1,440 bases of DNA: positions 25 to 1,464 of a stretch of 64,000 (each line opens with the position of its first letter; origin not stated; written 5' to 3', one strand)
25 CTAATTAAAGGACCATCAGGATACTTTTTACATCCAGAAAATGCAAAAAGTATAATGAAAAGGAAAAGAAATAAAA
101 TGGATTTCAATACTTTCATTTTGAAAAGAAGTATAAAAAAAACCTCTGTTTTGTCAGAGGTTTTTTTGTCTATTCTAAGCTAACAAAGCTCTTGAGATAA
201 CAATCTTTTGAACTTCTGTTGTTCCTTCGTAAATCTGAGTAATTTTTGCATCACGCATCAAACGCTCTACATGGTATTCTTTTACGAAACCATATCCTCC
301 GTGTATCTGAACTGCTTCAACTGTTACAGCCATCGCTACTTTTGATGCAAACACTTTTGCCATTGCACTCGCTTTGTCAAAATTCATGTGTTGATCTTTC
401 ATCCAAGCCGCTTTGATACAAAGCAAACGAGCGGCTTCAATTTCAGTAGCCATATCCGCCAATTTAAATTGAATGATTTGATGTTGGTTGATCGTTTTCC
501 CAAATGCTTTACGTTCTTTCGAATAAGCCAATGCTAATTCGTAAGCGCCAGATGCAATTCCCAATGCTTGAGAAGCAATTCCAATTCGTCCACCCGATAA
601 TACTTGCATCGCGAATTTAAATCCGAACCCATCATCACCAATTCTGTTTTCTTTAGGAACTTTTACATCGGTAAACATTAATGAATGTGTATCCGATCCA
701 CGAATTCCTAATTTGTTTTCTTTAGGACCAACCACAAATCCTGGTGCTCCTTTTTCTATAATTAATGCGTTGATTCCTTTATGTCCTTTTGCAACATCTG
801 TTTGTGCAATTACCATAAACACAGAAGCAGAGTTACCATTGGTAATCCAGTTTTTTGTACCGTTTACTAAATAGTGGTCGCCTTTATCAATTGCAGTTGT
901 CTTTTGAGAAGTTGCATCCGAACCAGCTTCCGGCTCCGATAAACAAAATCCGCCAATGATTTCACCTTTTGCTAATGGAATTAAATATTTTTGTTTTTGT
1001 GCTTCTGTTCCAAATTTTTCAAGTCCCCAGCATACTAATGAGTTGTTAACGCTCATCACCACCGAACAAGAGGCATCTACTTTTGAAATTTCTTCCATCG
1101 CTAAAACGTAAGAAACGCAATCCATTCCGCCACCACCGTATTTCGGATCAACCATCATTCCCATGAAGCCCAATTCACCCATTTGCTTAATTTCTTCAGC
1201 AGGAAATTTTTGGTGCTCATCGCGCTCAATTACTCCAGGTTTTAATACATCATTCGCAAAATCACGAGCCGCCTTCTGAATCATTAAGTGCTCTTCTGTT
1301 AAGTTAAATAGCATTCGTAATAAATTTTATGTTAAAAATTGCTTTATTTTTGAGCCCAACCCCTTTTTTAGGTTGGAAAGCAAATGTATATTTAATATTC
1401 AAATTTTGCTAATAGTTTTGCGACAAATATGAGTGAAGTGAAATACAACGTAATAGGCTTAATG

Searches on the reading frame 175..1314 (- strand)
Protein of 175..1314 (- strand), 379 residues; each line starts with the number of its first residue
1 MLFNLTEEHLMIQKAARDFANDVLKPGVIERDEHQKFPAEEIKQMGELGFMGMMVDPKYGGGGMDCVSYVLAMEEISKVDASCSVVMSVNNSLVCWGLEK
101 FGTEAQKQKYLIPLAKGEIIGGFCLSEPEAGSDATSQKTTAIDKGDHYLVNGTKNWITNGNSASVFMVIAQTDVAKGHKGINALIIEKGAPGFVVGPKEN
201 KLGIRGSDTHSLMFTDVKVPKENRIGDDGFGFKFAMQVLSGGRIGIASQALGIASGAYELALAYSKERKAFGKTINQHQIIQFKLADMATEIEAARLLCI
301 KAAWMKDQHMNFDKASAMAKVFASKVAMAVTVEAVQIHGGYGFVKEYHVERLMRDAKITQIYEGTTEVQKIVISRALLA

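Call 65: find_encoding_contigs(protein=window:175-1314:-, flank=10000, max_places=3)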
Protein window:175-1314:- (379 aa): 5 contigs read that carry it; 3 places shown.
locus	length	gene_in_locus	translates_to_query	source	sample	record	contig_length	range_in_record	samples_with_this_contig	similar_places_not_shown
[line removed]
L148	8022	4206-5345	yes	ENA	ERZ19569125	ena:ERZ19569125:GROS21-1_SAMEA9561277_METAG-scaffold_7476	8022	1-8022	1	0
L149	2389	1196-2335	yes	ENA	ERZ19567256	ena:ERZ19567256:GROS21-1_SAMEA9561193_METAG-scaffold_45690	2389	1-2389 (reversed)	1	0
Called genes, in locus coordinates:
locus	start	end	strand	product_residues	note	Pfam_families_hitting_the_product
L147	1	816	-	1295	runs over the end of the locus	PF01364:Peptidase_C25, PF13860:FlgD_ig (faint)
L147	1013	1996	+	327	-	PF11751:PorP_SprF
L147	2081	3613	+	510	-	PF03781:FGE-sulfatase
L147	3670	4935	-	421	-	PF08245:Mur_ligase_M, PF02875:Mur_ligase_C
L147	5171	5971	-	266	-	-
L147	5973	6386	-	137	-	PF02472:ExbD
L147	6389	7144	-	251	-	PF01618:MotA_ExbB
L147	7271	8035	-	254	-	PF28545:1TM_TonB_rel, PF03544:TonB_C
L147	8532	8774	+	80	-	-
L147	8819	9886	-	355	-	PF03702:AnmK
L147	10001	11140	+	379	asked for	PF02771:Acyl-CoA_dh_N, PF02770:Acyl-CoA_dh_M, PF00441:Acyl-CoA_dh_1, PF22924:ACOX_C_alpha1 (faint), PF08028:Acyl-CoA_dh_2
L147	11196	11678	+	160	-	-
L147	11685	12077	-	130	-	-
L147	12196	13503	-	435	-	PF08245:Mur_ligase_M, PF02875:Mur_ligase_C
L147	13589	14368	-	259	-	PF02540:NAD_synthase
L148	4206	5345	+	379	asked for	PF02771:Acyl-CoA_dh_N, PF02770:Acyl-CoA_dh_M, PF00441:Acyl-CoA_dh_1, PF22924:ACOX_C_alpha1 (faint), PF08028:Acyl-CoA_dh_2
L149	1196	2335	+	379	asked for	PF02771:Acyl-CoA_dh_N, PF02770:Acyl-CoA_dh_M, PF00441:Acyl-CoA_dh_1, PF22924:ACOX_C_alpha1 (faint), PF08028:Acyl-CoA_dh_2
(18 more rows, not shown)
